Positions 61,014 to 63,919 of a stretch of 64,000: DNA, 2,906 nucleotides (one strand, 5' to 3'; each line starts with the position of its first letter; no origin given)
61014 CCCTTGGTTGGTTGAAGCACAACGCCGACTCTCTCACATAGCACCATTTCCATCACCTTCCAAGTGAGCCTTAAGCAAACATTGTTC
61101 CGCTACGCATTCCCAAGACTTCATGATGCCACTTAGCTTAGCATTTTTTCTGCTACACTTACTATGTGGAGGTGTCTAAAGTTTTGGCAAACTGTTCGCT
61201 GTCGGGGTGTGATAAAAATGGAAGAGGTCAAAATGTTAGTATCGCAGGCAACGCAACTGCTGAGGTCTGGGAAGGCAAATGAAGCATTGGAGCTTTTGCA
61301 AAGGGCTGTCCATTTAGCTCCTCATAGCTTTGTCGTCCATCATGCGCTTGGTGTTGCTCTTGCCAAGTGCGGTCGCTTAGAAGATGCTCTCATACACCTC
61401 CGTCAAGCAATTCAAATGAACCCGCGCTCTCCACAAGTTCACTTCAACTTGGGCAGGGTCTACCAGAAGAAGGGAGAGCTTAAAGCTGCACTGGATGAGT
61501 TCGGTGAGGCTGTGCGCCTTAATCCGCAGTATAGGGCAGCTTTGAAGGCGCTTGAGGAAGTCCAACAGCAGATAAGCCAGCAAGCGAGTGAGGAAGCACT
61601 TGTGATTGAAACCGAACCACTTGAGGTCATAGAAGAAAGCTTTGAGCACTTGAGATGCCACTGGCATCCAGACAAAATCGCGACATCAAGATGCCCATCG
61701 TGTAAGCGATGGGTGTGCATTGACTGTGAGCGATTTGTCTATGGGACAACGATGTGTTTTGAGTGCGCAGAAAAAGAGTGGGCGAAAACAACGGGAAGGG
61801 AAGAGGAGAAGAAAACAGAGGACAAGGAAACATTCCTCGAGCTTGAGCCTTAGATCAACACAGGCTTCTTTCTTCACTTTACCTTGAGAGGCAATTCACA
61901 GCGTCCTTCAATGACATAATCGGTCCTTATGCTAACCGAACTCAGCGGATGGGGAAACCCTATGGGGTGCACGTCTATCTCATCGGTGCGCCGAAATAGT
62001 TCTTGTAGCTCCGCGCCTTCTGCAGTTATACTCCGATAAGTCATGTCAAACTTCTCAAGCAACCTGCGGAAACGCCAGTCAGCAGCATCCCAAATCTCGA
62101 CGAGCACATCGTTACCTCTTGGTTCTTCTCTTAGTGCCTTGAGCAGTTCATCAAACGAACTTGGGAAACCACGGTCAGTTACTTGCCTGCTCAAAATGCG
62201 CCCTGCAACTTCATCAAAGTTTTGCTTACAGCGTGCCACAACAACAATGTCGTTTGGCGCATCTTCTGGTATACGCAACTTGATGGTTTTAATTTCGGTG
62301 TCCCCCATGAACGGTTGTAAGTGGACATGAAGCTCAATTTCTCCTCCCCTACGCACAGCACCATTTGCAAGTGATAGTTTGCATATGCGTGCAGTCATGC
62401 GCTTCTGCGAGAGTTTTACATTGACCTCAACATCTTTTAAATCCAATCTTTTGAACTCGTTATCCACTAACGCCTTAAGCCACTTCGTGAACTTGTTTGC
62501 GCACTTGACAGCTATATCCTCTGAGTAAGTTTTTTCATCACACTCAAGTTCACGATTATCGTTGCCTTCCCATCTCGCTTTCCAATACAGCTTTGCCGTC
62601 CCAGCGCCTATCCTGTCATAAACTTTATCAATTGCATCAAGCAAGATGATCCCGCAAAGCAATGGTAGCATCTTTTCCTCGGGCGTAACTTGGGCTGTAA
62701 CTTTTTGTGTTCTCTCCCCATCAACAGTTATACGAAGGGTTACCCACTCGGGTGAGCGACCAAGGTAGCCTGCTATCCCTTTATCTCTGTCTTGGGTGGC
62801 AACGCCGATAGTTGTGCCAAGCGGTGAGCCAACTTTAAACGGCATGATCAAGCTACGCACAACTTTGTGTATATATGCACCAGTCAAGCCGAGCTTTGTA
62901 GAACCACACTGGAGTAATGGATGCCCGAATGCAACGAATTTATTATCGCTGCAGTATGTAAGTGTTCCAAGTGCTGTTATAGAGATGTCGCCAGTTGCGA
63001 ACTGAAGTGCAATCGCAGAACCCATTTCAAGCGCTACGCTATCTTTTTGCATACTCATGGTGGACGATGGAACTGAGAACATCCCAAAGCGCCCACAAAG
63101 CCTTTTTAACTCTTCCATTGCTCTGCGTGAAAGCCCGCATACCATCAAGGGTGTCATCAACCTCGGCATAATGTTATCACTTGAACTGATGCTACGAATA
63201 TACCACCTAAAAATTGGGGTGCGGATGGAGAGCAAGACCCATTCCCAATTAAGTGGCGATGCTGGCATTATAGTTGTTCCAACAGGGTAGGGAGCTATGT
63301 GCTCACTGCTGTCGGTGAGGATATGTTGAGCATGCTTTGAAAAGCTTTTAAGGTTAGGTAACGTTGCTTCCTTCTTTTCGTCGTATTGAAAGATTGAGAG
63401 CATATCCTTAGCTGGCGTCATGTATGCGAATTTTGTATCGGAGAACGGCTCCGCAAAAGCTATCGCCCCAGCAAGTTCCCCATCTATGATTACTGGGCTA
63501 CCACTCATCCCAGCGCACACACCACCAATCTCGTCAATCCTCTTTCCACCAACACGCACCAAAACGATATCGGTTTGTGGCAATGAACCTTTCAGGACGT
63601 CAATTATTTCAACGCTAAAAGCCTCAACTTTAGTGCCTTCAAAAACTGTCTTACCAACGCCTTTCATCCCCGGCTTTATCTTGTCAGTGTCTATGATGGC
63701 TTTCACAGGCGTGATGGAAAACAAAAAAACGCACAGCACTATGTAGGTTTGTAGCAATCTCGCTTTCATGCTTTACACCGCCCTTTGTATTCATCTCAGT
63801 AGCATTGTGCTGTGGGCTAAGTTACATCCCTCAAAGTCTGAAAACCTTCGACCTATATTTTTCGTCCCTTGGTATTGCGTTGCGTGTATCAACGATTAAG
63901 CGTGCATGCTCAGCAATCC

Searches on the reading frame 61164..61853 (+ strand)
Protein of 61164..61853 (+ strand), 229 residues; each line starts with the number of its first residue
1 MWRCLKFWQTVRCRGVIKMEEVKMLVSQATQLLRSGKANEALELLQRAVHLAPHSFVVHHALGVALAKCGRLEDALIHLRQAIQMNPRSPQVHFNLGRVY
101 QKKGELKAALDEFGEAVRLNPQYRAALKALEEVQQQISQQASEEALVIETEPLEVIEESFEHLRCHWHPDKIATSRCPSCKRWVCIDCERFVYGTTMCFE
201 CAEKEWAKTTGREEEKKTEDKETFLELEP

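Call 57: search_protein_families(library=pfam, proteins=[window:61164-61853:+], max_evalue=0.00001)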
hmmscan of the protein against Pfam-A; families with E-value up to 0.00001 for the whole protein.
window:61164-61853:+ (229 aa): 14 families
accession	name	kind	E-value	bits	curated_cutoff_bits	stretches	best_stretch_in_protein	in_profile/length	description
PF07719.23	TPR_2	-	5.5e-20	70.2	27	1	91-123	2-34/34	Tetratricopeptide repeat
PF13414.12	TPR_11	-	3.2e-18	65.6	26.8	1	66-104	4-42/42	TPR repeat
PF00515.34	TPR_1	-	9.7e-17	60.5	27.8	1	91-123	2-34/34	Tetratricopeptide repeat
PF14559.12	TPR_19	-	6.4e-14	52.5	25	1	32-76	1-45/68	Tetratricopeptide repeat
PF13432.12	TPR_16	-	2.6e-13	50.6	32.7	2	61-122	2-63/65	Tetratricopeptide repeat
PF13428.12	TPR_14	-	2.7e-13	49.6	23.5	0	58-98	3-43/44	Tetratricopeptide repeat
PF13431.12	TPR_17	-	4.3e-12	45.7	24.4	0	79-110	2-33/34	Tetratricopeptide repeat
PF13181.12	TPR_8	-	9.4e-12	44.6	25.7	0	91-123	2-34/34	Tetratricopeptide repeat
PF13424.12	TPR_12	-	3.4e-09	37.2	30.1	1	58-119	5-74/77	Tetratricopeptide repeat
PF13176.12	TPR_7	-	6e-07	29.5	27.9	0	59-87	2-32/36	Tetratricopeptide repeat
PF13371.12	TPR_9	-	7.6e-07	29.5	35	0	33-93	6-66/73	Tetratricopeptide repeat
PF12895.13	ANAPC3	-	1.5e-06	28.8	27.2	0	27-81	28-81/82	Anaphase-promoting complex, cyclosome, subunit 3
PF13374.12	TPR_10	-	2.5e-06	27.8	27.5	0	60-85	6-31/42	Tetratricopeptide repeat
PF07721.20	TPR_4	-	4.7e-06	27.1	27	0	58-81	3-26/26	Tetratricopeptide repeat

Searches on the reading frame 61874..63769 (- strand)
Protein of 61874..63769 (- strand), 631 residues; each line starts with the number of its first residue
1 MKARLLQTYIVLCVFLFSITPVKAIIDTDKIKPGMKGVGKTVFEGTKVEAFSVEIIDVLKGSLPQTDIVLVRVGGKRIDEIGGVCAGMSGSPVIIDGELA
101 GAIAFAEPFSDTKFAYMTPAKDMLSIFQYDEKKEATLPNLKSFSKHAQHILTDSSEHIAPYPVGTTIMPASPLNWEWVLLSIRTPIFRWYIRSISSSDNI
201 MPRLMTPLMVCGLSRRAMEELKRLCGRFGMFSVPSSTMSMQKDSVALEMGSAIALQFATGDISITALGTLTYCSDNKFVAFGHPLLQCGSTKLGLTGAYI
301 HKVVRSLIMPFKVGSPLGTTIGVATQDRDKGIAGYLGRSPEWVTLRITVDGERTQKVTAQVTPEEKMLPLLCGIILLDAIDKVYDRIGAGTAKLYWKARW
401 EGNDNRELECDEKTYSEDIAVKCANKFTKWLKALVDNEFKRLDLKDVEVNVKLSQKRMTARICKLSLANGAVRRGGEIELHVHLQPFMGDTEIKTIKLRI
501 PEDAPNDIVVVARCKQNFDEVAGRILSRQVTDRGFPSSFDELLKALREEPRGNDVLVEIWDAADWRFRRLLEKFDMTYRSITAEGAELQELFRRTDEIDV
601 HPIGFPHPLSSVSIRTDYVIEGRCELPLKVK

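Call 57: search_protein_families(library=pfam, proteins=[window:61874-63769:-], max_evalue=0.00001)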
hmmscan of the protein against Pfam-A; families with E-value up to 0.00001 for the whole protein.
window:61874-63769:- (631 aa): 1 family
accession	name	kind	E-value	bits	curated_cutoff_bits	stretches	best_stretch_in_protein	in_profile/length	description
PF05580.18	Peptidase_S55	-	4.5e-12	46.9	25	1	29-106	116-193/210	SpoIVB peptidase S55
